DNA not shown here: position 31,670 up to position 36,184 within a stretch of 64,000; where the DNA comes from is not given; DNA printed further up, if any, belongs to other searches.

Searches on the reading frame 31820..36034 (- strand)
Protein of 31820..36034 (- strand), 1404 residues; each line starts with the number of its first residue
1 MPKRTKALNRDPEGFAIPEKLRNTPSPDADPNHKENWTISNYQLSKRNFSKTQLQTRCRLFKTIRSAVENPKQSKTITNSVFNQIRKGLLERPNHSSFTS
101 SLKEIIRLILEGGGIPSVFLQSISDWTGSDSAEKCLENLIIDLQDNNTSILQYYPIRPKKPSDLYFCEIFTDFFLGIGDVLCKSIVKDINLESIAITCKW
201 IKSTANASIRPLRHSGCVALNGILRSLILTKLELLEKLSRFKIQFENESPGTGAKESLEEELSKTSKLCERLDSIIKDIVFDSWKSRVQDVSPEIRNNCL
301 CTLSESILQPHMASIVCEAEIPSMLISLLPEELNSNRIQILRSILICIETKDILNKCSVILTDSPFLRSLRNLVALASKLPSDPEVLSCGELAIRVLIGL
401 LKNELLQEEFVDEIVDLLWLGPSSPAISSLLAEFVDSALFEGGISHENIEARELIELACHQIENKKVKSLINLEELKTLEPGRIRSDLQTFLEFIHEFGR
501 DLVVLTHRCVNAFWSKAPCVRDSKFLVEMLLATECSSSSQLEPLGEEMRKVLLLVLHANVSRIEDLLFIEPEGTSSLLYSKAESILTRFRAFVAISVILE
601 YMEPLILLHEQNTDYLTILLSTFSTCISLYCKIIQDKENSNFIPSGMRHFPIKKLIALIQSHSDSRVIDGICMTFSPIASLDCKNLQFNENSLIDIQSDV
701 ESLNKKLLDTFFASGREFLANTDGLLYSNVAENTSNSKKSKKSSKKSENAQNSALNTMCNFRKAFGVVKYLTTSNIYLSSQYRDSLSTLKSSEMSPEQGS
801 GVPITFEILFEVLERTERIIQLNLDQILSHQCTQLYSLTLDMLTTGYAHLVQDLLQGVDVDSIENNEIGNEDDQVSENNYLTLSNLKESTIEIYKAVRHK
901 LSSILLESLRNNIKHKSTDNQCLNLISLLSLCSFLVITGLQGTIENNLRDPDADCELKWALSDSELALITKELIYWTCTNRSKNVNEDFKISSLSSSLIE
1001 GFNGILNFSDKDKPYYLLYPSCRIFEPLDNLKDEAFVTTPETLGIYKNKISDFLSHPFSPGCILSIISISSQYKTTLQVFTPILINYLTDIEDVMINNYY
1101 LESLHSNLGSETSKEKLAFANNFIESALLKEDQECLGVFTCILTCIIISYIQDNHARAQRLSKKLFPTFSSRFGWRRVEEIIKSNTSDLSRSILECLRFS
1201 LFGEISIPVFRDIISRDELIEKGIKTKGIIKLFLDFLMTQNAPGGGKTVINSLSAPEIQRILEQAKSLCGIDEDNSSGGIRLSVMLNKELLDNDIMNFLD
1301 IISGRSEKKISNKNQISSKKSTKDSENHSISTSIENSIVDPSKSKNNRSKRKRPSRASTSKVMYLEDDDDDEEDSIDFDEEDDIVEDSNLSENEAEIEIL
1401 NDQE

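Call 28: search_protein_families(library=pfam, proteins=[window:31820-36034:-])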
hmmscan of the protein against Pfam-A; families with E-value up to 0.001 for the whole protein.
window:31820-36034:- (1404 aa): 1 family
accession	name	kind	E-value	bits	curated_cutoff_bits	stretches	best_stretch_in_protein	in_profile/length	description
PF08514.17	STAG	-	0.00026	21.3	25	0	154-260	3-109/114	STAG domain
